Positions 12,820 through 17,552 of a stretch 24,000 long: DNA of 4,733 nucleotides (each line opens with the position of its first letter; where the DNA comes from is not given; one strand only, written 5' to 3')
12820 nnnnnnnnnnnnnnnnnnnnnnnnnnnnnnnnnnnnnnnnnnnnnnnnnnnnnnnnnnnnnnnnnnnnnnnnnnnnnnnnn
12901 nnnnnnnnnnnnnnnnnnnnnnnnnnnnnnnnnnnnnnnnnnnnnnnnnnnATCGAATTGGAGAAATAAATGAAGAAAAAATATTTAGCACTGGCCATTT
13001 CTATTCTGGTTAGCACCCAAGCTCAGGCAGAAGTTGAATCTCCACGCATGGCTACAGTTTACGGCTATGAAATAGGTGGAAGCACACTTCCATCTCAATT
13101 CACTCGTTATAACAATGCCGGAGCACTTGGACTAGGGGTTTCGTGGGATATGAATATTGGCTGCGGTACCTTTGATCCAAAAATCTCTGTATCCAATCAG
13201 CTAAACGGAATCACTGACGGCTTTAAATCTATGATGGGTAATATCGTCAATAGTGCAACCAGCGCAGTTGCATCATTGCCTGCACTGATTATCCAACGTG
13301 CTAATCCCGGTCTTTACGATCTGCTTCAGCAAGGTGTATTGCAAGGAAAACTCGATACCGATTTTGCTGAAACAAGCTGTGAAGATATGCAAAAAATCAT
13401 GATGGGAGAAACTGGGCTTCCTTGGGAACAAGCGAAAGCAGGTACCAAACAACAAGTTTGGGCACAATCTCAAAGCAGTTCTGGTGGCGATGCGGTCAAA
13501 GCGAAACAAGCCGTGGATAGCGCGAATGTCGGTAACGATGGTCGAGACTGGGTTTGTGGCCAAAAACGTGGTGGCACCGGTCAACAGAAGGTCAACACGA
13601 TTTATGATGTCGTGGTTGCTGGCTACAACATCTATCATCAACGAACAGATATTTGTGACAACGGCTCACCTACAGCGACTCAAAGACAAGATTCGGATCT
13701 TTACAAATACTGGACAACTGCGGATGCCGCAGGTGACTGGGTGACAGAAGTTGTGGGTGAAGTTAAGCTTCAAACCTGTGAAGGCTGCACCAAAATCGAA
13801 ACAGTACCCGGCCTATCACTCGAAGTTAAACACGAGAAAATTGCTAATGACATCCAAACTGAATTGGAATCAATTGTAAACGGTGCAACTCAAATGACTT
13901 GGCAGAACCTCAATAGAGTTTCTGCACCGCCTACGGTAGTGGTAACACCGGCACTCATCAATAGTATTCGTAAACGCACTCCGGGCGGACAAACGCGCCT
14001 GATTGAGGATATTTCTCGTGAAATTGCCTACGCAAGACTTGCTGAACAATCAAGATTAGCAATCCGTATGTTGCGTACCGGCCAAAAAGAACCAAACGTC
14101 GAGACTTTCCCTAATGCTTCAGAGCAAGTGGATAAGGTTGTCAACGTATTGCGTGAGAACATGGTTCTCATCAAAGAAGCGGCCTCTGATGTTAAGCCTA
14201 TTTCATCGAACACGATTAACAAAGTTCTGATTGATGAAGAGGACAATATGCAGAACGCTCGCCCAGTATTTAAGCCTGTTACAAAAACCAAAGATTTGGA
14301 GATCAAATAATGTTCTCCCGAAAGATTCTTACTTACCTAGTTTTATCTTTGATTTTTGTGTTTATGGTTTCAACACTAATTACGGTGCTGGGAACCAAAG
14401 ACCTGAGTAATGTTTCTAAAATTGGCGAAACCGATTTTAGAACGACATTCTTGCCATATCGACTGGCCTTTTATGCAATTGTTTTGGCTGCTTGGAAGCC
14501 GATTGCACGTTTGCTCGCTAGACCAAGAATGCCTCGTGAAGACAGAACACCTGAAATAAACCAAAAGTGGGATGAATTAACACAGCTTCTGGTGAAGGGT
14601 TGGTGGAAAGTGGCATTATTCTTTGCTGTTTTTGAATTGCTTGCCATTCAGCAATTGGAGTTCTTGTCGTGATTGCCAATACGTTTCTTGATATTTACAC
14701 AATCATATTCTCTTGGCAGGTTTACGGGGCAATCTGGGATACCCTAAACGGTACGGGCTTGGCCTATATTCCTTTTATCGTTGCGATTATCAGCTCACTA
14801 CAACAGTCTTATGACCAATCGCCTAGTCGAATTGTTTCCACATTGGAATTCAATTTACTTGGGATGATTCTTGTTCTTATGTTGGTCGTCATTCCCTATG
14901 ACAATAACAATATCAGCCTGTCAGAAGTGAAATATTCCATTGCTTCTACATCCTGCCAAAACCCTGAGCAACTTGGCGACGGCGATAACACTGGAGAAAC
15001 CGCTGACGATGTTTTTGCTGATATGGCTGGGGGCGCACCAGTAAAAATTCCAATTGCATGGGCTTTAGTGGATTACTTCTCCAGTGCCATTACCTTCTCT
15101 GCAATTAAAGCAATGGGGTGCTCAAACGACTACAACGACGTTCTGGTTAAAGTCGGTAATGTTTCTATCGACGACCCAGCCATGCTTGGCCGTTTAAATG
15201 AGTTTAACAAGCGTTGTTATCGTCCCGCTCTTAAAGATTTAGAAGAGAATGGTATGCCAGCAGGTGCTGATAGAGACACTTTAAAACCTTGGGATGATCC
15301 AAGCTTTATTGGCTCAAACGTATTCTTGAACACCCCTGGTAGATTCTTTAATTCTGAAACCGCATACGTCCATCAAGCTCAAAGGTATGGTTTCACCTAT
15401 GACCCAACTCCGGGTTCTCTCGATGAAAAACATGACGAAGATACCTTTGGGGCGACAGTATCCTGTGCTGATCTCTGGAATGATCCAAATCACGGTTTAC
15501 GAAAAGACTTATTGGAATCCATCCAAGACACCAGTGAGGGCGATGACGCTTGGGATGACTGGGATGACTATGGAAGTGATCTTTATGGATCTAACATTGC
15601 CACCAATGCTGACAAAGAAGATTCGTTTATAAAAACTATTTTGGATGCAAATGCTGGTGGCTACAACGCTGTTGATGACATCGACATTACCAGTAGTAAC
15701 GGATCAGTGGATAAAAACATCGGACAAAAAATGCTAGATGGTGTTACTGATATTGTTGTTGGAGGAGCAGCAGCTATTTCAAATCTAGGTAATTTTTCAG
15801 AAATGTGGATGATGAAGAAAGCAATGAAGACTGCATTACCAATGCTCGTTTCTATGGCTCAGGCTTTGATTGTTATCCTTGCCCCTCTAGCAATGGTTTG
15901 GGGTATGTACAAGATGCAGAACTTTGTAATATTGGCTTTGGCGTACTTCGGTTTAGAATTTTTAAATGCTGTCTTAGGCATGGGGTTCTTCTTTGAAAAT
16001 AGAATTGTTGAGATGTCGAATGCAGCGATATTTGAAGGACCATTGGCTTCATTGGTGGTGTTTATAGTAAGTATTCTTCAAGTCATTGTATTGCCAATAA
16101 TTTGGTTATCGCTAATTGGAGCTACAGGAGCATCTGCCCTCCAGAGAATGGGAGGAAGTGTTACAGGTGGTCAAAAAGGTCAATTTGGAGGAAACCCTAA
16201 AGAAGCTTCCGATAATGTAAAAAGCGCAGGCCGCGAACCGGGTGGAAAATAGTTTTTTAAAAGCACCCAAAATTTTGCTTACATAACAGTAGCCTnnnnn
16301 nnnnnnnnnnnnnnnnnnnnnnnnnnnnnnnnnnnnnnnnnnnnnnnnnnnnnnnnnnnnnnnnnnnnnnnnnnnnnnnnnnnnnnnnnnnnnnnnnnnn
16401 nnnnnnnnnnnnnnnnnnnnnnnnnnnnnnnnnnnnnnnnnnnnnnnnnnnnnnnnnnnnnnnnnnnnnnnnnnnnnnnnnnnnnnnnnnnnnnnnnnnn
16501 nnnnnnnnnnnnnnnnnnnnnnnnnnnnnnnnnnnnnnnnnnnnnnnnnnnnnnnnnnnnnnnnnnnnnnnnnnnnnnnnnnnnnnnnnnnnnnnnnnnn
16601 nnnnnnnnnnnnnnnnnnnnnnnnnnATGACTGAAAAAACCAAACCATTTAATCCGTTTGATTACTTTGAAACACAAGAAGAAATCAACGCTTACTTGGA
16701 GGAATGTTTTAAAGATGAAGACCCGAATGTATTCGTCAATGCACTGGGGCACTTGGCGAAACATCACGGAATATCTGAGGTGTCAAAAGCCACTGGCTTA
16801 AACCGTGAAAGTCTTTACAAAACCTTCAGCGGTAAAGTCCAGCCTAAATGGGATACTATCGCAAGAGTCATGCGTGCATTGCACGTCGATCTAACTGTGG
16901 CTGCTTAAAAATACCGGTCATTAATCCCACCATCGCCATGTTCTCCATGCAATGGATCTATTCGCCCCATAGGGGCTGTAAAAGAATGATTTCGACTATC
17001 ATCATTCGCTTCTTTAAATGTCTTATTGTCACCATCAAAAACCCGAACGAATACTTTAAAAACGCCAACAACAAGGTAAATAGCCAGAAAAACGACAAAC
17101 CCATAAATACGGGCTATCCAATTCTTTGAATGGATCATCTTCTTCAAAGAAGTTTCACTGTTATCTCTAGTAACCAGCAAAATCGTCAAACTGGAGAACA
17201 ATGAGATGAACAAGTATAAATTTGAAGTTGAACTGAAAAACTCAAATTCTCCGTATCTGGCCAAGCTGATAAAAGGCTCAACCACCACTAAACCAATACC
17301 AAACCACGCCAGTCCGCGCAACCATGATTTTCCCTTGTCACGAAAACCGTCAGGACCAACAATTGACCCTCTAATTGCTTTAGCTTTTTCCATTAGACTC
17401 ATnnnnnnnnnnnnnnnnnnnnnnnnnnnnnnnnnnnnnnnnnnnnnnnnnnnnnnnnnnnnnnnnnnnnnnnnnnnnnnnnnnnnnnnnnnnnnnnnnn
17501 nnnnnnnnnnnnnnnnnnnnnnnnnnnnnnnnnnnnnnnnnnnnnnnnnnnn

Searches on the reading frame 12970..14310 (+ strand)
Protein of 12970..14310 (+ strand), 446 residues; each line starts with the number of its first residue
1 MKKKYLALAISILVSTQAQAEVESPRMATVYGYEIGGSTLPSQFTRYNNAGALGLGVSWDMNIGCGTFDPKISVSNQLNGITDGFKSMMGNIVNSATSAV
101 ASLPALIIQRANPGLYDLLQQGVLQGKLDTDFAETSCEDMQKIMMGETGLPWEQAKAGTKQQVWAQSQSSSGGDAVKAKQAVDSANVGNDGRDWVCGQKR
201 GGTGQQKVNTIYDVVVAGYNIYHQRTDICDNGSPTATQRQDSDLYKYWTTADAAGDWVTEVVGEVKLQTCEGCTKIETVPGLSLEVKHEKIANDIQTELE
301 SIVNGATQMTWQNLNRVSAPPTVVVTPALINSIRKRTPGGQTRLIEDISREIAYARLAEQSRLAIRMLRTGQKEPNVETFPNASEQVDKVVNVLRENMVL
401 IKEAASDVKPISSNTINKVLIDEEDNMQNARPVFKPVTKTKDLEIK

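Call 24: search_protein_families(library=ncbifam, proteins=[window:12970-14310:+], max_evalue=0.001)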
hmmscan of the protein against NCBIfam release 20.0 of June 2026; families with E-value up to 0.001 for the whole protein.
window:12970-14310:+ (446 aa): 1 family
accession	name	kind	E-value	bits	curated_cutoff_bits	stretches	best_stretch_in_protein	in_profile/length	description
TIGR03755.1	conj_TIGR03755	equivalog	1.2e-97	327.5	270.45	1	33-430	6-399/419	integrating conjugative element protein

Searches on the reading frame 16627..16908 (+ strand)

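Call 24: search_protein_families(library=ncbifam, proteins=[window:16627-16908:+], max_evalue=0.001)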
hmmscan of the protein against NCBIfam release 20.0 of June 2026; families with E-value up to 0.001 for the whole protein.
window:16627-16908:+ (93 aa): 2 families
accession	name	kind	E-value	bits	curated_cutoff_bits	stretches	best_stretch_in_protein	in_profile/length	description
TIGR02684.1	dnstrm_HI1420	hypoth_equivalog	1.3e-30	105.4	53.7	1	4-91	1-88/89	addiction module antidote protein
NF048016.1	antoxin_DhiA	equivalog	4.7e-05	23.9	200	1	15-84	86-156/160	type II toxin-antitoxin system antitoxin DhiA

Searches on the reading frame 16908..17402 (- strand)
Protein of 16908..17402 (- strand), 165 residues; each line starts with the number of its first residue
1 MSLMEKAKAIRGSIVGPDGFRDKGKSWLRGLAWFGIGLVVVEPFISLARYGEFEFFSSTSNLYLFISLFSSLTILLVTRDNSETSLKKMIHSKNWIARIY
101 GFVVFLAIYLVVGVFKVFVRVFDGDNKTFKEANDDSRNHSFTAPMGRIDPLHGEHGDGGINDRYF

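Call 3: search_protein_families(library=pfam, proteins=[window:16908-17402:-], max_evalue=1)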
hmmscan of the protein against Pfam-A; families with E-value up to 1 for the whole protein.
window:16908-17402:- (165 aa): 5 families
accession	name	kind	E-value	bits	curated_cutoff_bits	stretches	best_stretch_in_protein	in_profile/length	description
PF04893.22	Yip1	-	0.029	14.7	28.6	1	60-130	51-94/173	Yip1 domain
PF18895.5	T4SS_pilin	-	0.041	14.4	26.6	0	93-115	49-71/71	Type IV secretion system pilin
PF01899.21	MNHE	-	0.079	13.2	27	1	64-124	18-71/145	Na+/H+ ion antiporter subunit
PF03620.19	IBV_3C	-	0.13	13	27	1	94-123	13-42/92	IBV 3C protein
PF00689.26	Cation_ATPase_C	-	0.16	12.1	27.3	1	33-118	56-141/175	Cation transporting ATPase, C-terminus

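Call 4: search_protein_families(library=padloc, proteins=[window:16908-17402:-], max_evalue=1)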
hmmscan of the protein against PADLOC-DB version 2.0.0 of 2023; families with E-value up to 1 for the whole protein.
window:16908-17402:- (165 aa): 1 family
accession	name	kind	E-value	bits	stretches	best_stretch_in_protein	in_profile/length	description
PDLC00208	KwaA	-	0.0058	14.3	1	61-133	6-82/190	Unknown function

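Call 5: search_protein_families(library=ncbifam, proteins=[window:16908-17402:-], max_evalue=1)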
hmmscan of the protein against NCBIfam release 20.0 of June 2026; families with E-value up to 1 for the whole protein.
window:16908-17402:- (165 aa): 2 families
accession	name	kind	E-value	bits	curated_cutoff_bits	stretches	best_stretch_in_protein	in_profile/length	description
NF047761.1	LBF_4227_fam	equivalog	0.032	14.7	75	1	73-125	18-70/96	LBF_4227 family protein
TIGR01647.1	ATPase-IIIA_H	equivalog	0.083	11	615.5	1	54-131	622-693/755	plasma-membrane proton-efflux P-type ATPase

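Call 87: search_protein_families(library=phrogs, proteins=[window:16908-17402:-], max_evalue=0.01)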
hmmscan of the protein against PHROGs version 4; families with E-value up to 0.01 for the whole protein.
window:16908-17402:- (165 aa): 0 families
